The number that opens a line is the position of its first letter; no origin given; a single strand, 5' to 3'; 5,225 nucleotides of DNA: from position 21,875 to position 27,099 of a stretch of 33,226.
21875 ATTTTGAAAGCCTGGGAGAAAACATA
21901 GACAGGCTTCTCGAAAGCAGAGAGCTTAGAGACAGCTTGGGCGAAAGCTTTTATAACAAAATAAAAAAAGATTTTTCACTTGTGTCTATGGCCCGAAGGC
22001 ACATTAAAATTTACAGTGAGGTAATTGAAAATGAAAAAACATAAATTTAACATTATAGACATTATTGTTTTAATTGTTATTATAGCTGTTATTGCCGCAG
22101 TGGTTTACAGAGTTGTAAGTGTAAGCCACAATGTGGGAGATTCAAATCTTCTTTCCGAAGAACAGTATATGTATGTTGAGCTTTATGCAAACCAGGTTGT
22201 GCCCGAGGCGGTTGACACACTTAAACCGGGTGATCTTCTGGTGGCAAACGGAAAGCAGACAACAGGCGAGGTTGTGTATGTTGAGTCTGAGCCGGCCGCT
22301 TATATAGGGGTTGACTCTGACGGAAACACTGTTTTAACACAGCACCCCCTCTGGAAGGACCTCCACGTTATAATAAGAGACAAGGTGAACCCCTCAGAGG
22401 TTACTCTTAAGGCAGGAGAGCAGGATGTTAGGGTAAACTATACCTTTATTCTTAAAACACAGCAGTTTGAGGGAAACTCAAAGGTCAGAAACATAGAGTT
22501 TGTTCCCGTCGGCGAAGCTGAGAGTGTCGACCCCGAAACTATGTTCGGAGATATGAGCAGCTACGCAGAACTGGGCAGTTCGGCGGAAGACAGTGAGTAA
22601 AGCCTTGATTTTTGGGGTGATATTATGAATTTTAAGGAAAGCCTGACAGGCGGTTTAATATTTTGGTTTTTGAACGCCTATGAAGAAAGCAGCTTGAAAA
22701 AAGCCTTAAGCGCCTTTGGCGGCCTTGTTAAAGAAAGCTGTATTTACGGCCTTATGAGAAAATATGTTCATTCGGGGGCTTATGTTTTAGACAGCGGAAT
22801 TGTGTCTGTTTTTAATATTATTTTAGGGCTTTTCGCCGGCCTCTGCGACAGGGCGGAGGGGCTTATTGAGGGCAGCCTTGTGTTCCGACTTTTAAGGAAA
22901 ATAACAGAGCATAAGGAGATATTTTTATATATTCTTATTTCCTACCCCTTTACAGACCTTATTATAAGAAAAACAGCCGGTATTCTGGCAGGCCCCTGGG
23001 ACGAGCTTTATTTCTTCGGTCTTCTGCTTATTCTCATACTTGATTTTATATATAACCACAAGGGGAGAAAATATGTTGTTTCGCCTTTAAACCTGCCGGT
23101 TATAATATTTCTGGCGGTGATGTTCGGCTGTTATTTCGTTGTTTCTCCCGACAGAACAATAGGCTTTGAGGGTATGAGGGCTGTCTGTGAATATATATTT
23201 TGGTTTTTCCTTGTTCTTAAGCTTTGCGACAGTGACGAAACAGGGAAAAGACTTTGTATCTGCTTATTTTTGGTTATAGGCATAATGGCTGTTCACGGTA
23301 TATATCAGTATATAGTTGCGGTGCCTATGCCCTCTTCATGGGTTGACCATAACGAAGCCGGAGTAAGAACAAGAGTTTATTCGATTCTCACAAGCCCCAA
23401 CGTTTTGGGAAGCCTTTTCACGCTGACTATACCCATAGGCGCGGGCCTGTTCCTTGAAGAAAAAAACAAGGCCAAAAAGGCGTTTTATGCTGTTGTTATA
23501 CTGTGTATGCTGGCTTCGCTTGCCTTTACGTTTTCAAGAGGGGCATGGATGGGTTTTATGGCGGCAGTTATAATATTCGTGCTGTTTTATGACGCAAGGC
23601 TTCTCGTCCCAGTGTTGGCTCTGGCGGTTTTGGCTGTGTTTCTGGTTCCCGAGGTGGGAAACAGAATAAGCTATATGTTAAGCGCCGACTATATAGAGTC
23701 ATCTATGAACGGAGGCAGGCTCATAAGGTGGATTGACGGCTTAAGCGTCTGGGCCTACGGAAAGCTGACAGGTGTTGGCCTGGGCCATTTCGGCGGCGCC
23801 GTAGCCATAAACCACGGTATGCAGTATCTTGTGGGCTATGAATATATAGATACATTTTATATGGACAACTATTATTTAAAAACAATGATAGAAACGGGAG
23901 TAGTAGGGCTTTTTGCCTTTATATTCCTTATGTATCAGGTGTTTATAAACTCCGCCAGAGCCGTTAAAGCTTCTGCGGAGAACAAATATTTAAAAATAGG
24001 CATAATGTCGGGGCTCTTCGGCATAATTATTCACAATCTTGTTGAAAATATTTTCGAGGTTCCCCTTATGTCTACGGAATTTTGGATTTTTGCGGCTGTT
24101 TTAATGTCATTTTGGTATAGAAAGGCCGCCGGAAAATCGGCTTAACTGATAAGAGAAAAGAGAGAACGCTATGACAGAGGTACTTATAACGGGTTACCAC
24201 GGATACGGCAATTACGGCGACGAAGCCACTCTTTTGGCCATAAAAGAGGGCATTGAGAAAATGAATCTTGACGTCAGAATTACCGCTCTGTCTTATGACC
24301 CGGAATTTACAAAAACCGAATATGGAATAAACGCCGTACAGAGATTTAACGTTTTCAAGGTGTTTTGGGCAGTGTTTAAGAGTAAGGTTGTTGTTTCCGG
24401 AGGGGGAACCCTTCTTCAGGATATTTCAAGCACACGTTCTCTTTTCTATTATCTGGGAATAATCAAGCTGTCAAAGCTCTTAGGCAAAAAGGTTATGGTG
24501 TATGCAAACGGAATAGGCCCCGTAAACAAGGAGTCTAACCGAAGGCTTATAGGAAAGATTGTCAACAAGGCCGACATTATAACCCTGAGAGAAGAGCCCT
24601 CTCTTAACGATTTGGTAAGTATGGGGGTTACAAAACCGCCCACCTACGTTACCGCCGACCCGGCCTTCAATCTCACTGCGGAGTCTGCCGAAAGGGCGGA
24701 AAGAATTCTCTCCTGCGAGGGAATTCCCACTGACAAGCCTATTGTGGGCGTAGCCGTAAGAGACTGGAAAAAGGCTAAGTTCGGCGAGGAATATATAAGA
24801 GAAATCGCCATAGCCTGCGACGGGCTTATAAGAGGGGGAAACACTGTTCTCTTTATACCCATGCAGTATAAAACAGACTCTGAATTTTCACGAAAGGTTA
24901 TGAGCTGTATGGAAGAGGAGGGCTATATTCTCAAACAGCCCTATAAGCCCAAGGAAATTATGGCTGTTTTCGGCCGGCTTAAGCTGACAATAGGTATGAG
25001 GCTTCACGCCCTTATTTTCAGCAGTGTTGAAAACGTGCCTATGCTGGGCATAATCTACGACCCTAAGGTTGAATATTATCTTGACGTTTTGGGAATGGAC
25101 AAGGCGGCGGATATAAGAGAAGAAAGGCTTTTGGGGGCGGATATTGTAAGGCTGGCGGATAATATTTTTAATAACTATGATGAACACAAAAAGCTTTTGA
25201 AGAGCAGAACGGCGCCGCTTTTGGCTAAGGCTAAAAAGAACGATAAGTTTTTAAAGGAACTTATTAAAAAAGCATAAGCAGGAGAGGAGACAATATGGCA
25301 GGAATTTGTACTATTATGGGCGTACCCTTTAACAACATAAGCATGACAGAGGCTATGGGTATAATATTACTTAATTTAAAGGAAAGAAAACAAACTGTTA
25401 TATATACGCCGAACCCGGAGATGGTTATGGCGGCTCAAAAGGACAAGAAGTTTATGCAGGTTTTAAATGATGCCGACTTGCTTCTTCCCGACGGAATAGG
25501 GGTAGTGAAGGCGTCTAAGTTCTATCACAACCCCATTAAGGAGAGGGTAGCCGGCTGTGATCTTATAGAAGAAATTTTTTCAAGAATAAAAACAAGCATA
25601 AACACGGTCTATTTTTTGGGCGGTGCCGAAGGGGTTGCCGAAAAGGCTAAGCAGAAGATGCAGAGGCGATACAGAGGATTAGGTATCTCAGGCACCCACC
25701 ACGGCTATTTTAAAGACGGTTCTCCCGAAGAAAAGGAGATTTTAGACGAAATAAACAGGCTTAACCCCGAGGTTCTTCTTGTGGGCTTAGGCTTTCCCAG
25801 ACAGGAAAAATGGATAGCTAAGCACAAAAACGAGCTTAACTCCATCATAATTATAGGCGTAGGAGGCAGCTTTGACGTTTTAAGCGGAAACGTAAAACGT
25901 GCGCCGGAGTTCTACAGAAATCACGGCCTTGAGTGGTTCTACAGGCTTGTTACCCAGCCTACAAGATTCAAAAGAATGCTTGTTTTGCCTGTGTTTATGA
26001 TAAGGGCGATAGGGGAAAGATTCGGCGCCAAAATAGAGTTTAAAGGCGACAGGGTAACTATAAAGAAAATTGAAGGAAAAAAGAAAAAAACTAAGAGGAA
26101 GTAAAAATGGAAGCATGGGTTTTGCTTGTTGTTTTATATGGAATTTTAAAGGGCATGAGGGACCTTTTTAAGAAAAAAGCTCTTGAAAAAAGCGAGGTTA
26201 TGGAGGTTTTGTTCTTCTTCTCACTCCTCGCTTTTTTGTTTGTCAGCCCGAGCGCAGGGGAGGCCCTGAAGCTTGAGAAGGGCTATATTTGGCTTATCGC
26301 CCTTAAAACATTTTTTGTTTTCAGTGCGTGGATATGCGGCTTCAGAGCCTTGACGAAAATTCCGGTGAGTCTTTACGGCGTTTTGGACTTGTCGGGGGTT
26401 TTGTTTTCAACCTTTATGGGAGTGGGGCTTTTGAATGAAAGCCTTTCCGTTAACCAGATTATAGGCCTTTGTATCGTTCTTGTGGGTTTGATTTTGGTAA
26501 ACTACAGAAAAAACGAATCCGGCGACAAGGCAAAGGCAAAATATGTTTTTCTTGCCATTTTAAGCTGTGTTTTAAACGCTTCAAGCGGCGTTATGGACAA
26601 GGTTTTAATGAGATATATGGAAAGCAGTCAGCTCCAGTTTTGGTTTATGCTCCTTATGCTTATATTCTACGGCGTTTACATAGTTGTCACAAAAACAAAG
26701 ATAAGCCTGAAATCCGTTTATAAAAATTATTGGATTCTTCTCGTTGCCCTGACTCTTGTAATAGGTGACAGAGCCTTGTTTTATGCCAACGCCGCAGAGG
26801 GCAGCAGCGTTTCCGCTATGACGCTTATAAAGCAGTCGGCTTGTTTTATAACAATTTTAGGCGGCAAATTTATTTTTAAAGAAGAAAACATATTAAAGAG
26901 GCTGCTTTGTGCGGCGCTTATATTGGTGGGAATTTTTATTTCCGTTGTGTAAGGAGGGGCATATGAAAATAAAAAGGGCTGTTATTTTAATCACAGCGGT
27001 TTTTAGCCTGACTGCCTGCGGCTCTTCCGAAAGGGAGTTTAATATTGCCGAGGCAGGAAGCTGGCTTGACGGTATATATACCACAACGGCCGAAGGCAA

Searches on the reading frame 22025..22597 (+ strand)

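Call 10: search_protein_families(library=pfam, proteins=[window:22025-22597:+], max_evalue=0.01)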
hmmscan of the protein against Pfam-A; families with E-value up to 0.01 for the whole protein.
window:22025-22597:+ (191 aa): 1 family
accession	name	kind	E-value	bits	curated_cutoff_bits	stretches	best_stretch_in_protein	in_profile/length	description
PF14221.11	DUF4330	-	3.8e-21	76.4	27.6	1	7-157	13-166/167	Domain of unknown function (DUF4330)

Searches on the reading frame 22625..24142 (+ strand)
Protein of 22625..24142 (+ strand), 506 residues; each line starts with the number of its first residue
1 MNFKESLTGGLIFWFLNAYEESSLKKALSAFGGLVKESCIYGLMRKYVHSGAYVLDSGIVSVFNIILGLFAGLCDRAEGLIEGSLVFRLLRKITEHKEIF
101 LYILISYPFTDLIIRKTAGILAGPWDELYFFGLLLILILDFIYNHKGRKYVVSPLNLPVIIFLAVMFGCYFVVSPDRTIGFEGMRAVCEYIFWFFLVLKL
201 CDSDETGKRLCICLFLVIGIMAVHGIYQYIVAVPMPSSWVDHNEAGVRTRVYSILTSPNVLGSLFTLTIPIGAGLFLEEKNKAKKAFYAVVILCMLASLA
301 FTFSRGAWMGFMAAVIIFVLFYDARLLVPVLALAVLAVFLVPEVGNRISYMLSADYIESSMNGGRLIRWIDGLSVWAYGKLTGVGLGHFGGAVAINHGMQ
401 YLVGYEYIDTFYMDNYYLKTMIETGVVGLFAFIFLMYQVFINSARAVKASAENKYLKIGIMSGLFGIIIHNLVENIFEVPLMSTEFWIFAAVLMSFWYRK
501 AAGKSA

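Call 10: search_protein_families(library=pfam, proteins=[window:22625-24142:+], max_evalue=0.01)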
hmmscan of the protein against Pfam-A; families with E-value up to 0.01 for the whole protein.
window:22625-24142:+ (506 aa): 1 family
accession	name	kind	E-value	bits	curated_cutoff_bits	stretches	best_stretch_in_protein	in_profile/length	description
PF04932.20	Wzy_C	-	5.7e-18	65.6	31.7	1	291-433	2-149/149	O-Antigen ligase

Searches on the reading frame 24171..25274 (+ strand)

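Call 10: search_protein_families(library=pfam, proteins=[window:24171-25274:+], max_evalue=0.01)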
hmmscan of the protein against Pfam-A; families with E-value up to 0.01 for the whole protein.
window:24171-25274:+ (368 aa): 1 family
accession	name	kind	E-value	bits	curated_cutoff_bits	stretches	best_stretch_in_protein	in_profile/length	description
PF04230.19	PS_pyruv_trans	-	1.9e-42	146.5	25.3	1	14-298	1-280/280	Polysaccharide pyruvyl transferase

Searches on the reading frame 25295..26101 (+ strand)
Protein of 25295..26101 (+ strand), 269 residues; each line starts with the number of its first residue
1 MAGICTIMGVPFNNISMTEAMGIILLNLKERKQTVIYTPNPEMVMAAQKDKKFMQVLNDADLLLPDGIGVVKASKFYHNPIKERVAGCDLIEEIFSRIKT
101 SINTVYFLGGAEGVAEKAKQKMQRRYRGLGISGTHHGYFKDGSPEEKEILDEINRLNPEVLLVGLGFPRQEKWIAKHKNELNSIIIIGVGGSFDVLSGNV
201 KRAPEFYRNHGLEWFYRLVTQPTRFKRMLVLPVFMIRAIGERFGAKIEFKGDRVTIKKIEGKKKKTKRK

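Call 10: search_protein_families(library=pfam, proteins=[window:25295-26101:+], max_evalue=0.01)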
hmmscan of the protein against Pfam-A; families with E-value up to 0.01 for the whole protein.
window:25295-26101:+ (269 aa): 1 family
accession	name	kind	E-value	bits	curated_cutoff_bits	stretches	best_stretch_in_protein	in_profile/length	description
PF03808.19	Glyco_tran_WecG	-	4.6e-64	215.7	27.4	1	60-228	1-167/168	Glycosyl transferase WecG/TagA/CpsF family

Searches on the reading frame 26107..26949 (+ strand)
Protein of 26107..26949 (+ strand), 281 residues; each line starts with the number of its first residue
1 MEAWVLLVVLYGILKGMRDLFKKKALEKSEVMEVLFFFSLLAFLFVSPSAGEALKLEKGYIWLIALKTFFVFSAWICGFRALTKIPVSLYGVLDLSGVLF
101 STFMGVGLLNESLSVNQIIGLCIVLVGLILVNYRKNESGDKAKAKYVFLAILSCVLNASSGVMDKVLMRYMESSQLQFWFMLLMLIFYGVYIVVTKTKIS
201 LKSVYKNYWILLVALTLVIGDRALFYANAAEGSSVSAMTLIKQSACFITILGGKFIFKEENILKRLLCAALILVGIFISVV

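Call 10: search_protein_families(library=pfam, proteins=[window:26107-26949:+], max_evalue=0.01)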
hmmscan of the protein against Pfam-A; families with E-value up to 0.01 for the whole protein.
window:26107-26949:+ (281 aa): 1 family
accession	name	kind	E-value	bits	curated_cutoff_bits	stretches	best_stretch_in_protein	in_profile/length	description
PF00892.27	EamA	-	1.8e-21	77.3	28.2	2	4-132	3-134/135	EamA-like transporter family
